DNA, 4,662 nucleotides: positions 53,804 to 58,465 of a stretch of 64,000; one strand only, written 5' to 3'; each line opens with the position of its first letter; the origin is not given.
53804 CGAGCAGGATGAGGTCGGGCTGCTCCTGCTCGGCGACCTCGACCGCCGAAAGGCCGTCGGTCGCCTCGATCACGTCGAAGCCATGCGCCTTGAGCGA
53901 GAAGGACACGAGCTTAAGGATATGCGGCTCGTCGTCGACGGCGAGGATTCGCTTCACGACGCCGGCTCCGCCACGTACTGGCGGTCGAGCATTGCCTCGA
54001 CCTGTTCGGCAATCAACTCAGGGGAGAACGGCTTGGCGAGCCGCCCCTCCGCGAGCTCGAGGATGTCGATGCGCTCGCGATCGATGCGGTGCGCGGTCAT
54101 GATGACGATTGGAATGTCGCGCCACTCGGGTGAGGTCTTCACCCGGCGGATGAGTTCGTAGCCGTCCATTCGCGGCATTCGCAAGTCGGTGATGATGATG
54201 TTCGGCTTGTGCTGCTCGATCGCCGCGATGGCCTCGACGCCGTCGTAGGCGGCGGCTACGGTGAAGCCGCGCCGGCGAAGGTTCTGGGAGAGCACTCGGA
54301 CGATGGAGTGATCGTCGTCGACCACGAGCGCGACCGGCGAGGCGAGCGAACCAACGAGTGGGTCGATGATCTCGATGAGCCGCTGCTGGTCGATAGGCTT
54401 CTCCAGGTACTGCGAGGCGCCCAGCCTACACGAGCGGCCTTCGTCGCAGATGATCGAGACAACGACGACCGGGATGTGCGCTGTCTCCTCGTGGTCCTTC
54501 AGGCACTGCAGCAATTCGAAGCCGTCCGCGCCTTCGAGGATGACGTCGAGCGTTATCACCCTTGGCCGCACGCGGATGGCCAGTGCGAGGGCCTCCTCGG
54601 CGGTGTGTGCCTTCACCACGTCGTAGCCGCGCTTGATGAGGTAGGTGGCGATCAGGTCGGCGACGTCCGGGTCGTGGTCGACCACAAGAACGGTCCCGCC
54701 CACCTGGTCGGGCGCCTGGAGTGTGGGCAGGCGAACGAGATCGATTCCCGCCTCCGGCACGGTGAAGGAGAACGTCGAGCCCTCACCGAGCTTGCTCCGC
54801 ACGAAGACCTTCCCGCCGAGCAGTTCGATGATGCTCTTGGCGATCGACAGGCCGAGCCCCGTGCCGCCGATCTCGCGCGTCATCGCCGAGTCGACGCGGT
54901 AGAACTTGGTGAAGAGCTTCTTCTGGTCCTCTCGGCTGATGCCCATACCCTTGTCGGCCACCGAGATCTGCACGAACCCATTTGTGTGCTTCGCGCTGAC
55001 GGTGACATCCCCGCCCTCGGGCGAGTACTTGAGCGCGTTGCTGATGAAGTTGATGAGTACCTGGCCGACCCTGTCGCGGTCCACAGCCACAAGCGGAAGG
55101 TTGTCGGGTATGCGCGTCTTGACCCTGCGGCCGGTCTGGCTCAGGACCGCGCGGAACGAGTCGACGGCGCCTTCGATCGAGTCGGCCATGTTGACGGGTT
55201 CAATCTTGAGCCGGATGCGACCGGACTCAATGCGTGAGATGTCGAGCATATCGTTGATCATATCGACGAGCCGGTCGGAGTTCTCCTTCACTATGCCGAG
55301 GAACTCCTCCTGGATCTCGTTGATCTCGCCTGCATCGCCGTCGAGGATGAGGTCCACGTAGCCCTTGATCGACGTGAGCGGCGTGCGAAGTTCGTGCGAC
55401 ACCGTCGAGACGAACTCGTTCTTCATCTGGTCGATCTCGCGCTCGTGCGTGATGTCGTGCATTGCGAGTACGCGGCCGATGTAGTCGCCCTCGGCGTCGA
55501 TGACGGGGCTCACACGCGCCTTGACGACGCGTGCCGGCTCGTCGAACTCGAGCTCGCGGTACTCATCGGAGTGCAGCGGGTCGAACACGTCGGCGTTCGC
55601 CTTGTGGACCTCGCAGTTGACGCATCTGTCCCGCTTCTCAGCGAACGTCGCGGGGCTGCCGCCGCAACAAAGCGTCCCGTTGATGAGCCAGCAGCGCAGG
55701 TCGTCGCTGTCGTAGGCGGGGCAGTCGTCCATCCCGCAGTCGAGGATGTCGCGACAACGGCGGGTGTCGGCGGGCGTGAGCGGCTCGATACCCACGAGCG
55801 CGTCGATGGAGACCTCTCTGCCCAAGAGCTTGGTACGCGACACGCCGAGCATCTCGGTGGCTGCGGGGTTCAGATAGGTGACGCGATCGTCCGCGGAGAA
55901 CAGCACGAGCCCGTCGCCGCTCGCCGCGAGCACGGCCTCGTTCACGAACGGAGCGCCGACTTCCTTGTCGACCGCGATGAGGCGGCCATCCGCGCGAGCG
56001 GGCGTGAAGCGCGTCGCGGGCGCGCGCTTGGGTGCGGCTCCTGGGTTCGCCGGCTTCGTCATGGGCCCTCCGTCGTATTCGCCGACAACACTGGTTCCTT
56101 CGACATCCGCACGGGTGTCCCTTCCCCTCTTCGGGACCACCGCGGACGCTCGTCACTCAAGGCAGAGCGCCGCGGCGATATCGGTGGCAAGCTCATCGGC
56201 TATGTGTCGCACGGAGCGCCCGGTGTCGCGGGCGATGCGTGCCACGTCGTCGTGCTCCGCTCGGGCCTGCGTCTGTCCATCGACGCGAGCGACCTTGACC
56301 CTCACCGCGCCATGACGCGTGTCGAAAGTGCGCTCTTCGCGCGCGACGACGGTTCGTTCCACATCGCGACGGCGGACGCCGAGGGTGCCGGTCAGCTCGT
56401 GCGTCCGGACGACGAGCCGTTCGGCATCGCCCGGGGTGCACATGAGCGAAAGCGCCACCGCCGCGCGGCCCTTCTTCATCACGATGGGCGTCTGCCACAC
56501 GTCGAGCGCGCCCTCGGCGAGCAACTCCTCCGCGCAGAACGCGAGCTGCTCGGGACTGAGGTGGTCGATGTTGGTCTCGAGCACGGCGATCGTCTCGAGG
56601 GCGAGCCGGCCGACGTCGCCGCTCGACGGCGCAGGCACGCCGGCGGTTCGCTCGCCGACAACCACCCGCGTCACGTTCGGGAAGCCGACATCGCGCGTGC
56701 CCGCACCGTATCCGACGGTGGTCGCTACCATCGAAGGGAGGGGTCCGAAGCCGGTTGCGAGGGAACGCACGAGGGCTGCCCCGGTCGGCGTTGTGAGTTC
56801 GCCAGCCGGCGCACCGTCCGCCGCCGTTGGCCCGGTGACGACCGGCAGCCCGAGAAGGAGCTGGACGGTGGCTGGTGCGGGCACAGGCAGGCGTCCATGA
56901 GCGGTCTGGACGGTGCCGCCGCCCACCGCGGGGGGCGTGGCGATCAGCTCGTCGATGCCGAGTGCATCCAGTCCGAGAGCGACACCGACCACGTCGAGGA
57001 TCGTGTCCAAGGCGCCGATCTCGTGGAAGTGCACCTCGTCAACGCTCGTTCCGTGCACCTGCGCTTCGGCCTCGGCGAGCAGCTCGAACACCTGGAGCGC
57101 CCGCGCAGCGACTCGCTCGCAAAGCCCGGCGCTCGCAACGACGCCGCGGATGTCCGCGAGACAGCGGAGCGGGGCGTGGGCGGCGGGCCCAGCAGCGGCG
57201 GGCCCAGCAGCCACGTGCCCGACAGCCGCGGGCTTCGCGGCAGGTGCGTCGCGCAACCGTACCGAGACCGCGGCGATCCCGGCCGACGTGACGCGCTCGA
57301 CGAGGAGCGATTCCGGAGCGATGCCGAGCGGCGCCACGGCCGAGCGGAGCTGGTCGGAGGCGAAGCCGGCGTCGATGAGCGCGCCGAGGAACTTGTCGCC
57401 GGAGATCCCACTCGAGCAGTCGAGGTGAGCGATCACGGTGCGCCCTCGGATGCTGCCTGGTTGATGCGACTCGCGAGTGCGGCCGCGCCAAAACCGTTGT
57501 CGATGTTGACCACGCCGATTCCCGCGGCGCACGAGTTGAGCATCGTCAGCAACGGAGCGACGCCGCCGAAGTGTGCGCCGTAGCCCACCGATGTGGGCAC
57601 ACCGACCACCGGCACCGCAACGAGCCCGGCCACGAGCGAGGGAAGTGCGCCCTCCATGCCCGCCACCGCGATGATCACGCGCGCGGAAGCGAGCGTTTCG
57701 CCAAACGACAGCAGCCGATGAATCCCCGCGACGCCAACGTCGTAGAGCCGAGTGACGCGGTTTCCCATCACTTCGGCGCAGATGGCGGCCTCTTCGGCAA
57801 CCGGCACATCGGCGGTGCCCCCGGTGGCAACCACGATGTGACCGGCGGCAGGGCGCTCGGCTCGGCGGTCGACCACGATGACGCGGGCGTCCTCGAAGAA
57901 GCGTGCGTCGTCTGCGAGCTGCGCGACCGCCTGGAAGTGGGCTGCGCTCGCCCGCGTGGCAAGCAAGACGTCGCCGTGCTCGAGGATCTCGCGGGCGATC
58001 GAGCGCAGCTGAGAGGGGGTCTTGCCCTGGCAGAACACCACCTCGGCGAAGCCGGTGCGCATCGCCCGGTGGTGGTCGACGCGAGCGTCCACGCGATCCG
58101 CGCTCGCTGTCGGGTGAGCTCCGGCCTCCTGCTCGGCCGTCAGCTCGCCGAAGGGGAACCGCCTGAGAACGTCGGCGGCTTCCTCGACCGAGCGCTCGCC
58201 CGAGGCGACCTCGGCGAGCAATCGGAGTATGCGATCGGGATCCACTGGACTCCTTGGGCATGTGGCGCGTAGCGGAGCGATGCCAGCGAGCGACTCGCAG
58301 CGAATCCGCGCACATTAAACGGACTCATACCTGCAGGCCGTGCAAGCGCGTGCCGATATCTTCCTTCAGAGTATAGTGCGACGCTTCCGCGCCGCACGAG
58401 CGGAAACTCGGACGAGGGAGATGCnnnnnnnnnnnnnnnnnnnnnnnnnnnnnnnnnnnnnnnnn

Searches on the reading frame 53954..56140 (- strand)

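Call 51: search_protein_families(library=pfam, proteins=[window:53954-56140:-], max_evalue=0.00001)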
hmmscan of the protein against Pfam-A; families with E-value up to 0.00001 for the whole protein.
window:53954-56140:- (728 aa): 7 families
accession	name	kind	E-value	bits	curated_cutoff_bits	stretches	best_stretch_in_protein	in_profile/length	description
PF00072.30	Response_reg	-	6.1e-44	149.2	30.2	2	605-714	2-110/111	Response regulator receiver domain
PF02518.31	HATPase_c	-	2.3e-29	102.5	26.4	1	354-463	2-109/111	Histidine kinase-, DNA gyrase B-, and HSP90-like ATPase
PF00512.31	HisKA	-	1.2e-21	76.9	26.9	1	239-307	1-66/66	His Kinase A (phospho-acceptor) domain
PF08448.16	PAS_4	-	2.2e-08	34.7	23.1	0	72-115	2-44/110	PAS fold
PF13426.13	PAS_9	-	1.5e-07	32.1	27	0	76-231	2-102/103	PAS domain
PF13188.13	PAS_8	-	5.6e-07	29.7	21.8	1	68-124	4-56/65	PAS domain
PF00989.32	PAS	-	3.6e-06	27.4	22.6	0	68-112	4-48/113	PAS fold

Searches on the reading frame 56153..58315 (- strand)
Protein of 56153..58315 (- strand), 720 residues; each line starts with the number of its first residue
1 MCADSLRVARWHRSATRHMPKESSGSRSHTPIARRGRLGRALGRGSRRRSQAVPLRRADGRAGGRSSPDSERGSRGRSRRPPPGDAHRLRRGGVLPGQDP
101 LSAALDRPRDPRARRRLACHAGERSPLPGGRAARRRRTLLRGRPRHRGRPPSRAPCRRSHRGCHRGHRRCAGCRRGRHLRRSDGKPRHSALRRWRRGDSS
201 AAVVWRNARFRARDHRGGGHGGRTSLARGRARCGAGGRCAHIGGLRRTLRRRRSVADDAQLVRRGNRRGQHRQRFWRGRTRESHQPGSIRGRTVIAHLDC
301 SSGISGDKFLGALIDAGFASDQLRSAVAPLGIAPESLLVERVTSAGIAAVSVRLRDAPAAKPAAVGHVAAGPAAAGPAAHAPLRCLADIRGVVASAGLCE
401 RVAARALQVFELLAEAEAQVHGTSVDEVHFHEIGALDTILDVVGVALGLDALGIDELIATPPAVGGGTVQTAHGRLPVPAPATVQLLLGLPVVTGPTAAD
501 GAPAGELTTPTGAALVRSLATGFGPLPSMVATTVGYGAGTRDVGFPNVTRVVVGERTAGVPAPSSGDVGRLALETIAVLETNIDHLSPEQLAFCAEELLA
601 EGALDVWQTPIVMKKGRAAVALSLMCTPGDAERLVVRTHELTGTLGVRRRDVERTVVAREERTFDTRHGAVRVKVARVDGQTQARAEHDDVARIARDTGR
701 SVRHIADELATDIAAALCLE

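Call 51: search_protein_families(library=pfam, proteins=[window:56153-58315:-], max_evalue=0.00001)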
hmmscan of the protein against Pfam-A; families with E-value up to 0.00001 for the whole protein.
window:56153-58315:- (720 aa): 1 family
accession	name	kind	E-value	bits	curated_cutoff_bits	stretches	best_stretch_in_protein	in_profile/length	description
PF01969.22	Ni_insertion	-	2.5e-124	415.7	22.1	1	297-705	2-374/375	Nickel insertion protein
